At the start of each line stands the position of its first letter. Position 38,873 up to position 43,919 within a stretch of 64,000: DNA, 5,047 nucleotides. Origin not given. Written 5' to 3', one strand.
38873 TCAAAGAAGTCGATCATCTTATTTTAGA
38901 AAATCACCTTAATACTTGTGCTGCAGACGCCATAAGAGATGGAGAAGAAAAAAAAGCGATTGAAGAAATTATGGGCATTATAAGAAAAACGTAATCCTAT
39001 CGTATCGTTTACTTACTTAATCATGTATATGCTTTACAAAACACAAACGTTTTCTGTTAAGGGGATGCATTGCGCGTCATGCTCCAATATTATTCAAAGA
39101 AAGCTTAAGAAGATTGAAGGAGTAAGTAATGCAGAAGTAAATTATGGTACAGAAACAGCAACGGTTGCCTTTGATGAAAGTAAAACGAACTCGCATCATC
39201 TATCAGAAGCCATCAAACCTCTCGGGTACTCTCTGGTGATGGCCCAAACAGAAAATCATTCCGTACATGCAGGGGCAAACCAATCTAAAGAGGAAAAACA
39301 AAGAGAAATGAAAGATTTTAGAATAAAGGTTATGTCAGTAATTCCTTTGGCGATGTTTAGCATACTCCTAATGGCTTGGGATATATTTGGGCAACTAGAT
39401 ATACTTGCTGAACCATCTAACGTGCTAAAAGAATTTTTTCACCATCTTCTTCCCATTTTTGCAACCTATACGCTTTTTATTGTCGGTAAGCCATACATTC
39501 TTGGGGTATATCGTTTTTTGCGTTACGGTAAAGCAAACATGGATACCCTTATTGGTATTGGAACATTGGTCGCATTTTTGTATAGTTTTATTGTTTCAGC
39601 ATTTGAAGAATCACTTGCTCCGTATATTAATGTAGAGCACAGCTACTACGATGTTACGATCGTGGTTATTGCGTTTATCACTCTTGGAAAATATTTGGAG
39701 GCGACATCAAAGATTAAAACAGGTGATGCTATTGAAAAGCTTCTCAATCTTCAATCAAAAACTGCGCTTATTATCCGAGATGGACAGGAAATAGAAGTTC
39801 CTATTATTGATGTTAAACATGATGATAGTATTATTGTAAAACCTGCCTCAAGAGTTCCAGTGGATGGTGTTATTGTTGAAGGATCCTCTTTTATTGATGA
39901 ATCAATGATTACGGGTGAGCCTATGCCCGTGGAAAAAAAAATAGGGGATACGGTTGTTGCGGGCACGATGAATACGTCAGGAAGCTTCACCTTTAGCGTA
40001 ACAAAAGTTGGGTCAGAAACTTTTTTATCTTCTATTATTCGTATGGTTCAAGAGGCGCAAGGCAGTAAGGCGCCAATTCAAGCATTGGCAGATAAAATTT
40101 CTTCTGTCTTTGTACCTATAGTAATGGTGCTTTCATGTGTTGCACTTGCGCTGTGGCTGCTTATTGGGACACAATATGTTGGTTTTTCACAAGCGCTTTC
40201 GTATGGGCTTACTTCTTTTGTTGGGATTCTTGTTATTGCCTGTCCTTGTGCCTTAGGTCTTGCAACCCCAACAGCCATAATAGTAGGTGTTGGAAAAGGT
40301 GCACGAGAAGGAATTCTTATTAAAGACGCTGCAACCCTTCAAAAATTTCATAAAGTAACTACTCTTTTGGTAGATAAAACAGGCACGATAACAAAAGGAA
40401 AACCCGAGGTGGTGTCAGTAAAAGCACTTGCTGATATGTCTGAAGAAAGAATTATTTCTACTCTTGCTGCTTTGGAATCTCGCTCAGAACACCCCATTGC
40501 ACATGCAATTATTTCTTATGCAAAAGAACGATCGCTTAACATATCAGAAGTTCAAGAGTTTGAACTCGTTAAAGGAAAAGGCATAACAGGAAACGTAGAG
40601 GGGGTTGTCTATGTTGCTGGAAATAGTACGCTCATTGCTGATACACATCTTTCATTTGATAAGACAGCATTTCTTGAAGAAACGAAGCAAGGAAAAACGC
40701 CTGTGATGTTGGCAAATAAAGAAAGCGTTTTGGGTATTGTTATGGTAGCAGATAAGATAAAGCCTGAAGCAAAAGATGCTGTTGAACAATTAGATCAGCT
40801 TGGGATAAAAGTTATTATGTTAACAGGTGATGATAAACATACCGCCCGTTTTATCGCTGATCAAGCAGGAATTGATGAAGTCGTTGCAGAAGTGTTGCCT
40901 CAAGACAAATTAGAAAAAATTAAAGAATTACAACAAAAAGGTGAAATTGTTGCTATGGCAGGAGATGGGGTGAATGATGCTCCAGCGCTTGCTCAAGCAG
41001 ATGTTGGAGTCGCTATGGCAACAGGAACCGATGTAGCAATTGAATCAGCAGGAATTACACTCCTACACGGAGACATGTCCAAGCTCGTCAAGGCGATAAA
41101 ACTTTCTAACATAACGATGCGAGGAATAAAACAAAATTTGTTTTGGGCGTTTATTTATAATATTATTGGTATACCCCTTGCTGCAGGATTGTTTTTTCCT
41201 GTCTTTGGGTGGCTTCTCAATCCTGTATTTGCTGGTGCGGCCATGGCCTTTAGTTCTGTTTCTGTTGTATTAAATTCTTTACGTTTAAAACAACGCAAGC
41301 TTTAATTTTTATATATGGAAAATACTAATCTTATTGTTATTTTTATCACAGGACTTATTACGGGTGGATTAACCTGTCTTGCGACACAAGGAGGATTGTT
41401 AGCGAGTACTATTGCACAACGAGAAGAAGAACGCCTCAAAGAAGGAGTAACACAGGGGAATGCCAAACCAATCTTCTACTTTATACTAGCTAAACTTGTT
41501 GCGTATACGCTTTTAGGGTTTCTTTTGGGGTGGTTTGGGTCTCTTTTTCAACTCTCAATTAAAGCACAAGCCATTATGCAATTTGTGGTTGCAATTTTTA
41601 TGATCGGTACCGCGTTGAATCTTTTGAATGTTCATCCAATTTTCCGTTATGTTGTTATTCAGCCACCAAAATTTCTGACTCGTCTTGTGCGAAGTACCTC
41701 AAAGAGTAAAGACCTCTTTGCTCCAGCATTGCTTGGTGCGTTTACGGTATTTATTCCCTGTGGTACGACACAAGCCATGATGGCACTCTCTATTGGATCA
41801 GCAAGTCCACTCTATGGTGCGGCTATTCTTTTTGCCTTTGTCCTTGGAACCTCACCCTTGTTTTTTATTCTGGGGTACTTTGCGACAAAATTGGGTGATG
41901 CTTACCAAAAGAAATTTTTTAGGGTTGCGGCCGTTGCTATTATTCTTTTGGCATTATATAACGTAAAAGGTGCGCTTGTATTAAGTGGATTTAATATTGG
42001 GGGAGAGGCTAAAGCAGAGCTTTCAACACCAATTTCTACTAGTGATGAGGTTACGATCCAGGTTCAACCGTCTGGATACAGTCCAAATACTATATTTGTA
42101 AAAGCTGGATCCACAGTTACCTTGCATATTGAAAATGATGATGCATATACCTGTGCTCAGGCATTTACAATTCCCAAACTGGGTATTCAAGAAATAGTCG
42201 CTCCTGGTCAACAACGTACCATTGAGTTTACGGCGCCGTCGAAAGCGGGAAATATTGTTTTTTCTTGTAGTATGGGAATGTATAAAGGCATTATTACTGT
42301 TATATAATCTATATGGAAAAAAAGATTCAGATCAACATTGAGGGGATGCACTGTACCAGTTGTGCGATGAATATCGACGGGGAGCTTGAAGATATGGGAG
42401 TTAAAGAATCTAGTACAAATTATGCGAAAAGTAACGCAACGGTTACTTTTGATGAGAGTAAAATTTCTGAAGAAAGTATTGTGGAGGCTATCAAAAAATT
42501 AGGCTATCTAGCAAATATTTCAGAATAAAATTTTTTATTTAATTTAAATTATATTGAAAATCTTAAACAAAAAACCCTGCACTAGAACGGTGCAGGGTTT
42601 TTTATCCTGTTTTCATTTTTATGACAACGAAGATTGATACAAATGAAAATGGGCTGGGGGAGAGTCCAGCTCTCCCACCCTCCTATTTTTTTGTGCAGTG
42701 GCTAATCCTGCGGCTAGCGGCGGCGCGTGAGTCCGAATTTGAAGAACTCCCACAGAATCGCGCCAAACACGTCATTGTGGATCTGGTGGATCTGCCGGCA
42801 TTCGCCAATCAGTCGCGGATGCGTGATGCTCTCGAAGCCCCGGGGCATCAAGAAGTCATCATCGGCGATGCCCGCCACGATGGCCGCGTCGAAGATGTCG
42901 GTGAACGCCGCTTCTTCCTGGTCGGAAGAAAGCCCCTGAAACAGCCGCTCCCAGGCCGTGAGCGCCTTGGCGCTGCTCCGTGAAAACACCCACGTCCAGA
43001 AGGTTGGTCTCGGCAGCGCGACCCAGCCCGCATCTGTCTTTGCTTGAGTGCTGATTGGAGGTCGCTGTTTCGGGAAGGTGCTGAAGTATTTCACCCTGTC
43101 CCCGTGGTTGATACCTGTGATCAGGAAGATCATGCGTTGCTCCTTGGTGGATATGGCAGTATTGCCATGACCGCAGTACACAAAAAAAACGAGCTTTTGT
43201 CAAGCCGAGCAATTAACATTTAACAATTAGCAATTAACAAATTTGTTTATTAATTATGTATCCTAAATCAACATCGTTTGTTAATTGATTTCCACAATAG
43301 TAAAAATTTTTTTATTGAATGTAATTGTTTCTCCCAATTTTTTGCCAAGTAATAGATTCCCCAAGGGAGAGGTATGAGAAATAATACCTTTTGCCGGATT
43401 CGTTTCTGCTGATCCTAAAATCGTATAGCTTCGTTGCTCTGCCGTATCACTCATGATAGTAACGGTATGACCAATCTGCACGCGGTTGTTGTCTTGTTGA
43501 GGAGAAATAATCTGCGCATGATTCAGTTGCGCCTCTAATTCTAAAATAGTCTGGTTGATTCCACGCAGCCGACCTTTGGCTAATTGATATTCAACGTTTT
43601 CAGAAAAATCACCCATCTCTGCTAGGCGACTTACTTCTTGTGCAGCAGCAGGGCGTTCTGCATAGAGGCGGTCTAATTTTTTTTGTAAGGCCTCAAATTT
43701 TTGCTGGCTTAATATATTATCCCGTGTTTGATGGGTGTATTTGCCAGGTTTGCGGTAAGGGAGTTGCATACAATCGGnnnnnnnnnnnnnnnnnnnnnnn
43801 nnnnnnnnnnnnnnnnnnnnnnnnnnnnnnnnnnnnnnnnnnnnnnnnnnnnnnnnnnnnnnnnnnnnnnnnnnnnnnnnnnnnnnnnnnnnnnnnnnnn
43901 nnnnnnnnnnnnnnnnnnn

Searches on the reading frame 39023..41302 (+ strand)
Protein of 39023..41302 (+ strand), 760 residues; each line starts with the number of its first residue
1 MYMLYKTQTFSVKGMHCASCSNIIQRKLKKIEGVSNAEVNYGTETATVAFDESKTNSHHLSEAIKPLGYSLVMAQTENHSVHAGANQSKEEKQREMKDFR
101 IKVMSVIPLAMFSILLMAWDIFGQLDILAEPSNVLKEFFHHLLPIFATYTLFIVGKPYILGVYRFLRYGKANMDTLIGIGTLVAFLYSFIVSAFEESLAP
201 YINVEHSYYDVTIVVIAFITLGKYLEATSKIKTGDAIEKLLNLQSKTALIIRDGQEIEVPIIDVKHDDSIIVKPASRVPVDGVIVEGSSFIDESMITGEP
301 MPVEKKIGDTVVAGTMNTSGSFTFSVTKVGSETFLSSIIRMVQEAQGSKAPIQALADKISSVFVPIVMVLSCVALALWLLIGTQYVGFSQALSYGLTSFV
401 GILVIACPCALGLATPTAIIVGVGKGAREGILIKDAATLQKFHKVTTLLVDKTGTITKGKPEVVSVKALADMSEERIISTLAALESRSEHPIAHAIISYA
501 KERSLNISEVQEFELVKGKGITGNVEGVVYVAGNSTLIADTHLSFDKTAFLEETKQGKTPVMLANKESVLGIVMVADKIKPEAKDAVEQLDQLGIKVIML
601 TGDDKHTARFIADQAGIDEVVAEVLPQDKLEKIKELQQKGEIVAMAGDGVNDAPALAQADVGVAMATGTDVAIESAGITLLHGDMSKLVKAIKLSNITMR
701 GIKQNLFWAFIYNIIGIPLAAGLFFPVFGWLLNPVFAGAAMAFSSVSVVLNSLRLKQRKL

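Call 71: search_protein_families(library=pfam, proteins=[window:39023-41302:+], max_evalue=0.001)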
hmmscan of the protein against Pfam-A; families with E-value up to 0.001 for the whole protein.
window:39023-41302:+ (760 aa): 5 families
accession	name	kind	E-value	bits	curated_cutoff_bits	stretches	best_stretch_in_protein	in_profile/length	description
PF00122.25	E1-E2_ATPase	-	3.2e-56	190.2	28.1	1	243-428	2-180/181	E1-E2 ATPase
PF00702.32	Hydrolase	-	2.1e-36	126.6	26.4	1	446-660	2-191/191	haloacid dehalogenase-like hydrolase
PF00403.32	HMA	-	1.2e-15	58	24.8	1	9-69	1-61/62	Heavy-metal-associated domain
PF08282.18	Hydrolase_3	-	1e-06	29.1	20.9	0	634-679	197-242/255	haloacid dehalogenase-like hydrolase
PF19991.5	HMA_2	-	0.00028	21.3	30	1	20-106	31-118/154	Heavy metal associated domain 2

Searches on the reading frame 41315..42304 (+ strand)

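Call 71: search_protein_families(library=pfam, proteins=[window:41315-42304:+], max_evalue=0.001)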
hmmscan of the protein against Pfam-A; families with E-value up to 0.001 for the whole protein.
window:41315-42304:+ (330 aa): 3 families
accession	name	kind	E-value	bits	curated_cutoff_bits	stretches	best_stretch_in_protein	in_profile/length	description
PF13386.12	DsbD_2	-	4.6e-33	115.2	24.9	1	9-215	2-199/199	Cytochrome C biogenesis protein transmembrane region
PF13473.12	Cupredoxin_1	-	2.2e-16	60.2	27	1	240-329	17-104/104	Cupredoxin-like domain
PF02683.22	DsbD_TM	-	5.9e-06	26.2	27.1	1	6-193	5-188/219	Cytochrome C biogenesis protein transmembrane domain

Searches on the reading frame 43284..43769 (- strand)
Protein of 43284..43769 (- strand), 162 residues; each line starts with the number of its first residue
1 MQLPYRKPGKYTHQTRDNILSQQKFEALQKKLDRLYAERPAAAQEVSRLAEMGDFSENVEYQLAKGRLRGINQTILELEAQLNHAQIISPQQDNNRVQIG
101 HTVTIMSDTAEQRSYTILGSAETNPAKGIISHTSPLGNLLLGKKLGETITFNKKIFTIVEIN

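Call 72: search_protein_families(library=pfam, proteins=[window:43284-43769:-], max_evalue=0.001)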
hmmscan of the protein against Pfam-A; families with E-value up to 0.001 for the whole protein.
window:43284-43769:- (162 aa): 2 families
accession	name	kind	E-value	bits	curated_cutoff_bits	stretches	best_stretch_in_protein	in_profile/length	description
PF01272.25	GreA_GreB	-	1.7e-19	70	26.9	1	93-161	2-75/77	Transcription elongation factor, GreA/GreB, C-term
PF03449.20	GreA_GreB_N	-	2.9e-16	59.8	24.5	1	19-87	2-71/71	Transcription elongation factor, N-terminal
